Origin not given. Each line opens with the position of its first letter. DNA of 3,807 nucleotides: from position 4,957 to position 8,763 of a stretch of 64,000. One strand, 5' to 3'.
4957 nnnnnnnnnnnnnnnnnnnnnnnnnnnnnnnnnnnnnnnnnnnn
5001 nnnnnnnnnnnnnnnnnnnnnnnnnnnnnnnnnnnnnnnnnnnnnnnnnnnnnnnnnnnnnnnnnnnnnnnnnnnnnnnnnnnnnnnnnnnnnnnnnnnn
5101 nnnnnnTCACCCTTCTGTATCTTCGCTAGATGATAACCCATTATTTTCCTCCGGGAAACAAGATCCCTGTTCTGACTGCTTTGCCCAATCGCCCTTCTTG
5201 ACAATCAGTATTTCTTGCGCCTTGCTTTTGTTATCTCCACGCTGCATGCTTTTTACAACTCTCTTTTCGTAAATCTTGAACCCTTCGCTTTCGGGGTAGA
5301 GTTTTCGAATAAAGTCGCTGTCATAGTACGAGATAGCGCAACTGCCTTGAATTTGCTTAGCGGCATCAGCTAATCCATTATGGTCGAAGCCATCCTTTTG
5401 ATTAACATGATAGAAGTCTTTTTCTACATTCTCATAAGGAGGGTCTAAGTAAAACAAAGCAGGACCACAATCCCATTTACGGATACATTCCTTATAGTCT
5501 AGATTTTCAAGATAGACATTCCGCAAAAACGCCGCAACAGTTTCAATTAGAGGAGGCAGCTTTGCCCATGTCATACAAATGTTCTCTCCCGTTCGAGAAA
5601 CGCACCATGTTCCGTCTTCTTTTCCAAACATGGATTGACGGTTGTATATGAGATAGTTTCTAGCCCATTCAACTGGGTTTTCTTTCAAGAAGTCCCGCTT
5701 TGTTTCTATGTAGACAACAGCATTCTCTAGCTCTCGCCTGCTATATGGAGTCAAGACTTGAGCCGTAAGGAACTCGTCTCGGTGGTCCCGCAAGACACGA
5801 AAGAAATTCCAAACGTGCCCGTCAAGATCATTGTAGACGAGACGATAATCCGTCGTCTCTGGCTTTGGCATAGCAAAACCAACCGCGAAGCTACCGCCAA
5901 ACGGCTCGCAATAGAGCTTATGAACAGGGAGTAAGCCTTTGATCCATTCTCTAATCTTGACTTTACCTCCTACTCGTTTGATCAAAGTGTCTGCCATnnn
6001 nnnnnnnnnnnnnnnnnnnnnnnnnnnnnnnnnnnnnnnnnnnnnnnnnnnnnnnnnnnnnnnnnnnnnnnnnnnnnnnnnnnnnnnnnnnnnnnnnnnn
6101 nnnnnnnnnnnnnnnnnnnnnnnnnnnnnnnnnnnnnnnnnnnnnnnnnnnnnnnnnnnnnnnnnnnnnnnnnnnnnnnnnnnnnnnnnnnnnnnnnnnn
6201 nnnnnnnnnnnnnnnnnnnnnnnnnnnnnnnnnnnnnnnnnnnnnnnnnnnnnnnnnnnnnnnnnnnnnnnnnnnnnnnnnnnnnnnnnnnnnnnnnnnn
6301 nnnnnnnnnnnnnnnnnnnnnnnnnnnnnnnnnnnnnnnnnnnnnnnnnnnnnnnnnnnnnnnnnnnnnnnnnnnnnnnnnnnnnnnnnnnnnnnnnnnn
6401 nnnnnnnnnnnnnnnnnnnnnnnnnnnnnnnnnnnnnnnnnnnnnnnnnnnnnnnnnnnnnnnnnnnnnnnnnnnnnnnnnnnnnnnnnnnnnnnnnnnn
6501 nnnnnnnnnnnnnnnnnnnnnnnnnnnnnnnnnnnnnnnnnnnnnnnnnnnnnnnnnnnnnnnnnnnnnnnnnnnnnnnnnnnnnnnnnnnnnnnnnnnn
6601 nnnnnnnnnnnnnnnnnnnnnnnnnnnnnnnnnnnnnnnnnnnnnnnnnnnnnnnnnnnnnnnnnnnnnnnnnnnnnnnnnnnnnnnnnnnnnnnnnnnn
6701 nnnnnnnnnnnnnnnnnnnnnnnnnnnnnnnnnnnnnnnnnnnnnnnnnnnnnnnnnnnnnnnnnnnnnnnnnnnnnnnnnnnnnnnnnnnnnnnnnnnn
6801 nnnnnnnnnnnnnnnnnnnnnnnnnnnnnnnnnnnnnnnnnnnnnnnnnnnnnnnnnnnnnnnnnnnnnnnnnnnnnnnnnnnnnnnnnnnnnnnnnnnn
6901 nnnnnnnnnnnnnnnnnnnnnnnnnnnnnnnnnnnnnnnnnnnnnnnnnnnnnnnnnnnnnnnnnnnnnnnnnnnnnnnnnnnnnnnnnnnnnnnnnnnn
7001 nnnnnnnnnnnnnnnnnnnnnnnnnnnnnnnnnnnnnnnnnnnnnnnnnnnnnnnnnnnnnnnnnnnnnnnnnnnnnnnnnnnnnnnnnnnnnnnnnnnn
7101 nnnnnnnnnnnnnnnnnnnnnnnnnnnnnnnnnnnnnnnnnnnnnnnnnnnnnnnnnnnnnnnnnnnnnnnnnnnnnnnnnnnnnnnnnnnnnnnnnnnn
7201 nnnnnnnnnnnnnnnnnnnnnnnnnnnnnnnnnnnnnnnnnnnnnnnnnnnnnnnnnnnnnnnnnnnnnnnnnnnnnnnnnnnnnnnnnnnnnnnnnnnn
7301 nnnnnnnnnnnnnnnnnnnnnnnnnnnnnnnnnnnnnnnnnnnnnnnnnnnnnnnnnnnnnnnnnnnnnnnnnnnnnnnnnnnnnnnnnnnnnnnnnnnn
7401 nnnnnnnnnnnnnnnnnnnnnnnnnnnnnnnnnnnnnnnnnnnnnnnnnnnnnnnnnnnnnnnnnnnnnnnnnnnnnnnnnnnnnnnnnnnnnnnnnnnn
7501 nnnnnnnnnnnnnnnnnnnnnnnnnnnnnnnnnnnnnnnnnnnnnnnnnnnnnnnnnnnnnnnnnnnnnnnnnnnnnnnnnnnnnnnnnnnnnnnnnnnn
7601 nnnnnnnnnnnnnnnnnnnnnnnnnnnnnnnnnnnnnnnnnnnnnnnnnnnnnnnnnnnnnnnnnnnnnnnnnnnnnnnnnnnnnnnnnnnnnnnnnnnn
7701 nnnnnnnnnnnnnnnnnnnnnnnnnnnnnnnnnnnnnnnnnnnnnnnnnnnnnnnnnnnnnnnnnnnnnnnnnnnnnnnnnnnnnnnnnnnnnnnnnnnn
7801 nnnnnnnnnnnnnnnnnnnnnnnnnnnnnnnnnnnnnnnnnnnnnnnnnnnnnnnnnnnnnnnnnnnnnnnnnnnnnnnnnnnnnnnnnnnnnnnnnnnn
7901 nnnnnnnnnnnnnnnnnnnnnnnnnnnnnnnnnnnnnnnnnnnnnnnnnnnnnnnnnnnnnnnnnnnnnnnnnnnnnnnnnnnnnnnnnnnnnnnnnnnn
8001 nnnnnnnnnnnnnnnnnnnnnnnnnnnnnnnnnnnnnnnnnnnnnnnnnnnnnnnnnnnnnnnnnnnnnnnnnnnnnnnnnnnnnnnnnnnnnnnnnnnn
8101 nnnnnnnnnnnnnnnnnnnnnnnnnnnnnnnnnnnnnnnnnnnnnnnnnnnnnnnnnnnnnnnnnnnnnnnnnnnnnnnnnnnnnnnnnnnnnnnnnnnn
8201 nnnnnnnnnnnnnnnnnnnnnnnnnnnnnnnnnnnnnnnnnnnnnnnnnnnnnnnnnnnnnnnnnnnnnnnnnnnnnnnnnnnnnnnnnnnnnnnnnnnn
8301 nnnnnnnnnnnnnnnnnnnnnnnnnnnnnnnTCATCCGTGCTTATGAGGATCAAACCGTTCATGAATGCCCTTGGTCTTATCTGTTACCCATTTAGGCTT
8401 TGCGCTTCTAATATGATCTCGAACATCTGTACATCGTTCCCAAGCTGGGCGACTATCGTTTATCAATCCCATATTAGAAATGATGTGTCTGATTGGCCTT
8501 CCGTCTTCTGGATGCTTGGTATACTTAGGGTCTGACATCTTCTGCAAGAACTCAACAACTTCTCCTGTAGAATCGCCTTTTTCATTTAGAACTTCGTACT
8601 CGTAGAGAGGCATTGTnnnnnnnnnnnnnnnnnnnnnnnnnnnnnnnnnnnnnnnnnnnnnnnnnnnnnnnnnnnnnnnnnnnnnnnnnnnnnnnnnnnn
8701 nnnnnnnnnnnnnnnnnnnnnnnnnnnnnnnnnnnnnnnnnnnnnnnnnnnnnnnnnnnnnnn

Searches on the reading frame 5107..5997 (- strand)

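Call 8: search_protein_families(library=phrogs, proteins=[window:5107-5997:-], max_evalue=0.001)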
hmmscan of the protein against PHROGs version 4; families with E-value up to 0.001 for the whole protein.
window:5107-5997:- (296 aa): 4 families
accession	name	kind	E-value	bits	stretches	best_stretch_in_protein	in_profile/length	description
phrog_56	-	other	1.8e-55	190.4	1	3-276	62-331/647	DNA methyltransferase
phrog_1996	-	other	3.5e-22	80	1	136-266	12-139/150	DNA methyltransferase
phrog_13242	-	unknown function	1e-10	42.2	1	9-281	32-288/450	-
phrog_23217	-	unknown function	8.7e-09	36.5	1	6-102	7-98/109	-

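Call 48: search_protein_families(library=pfam, proteins=[window:5107-5997:-], max_evalue=0.01)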
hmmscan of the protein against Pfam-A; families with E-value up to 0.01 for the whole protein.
window:5107-5997:- (296 aa): 1 family
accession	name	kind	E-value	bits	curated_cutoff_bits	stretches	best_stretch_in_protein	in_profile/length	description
PF02086.21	MethyltransfD12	-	1.4e-22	81.1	22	1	9-251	2-253/253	D12 class N6 adenine-specific DNA methyltransferase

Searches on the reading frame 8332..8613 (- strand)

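Call 48: search_protein_families(library=pfam, proteins=[window:8332-8613:-], max_evalue=0.01)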
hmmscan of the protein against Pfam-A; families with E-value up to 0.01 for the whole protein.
window:8332-8613:- (93 aa): 1 family
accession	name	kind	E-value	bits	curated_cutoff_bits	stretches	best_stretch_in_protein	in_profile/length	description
PF09723.15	Zn_ribbon_8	-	0.0014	19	34.4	1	1-37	1-32/41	Zinc ribbon domain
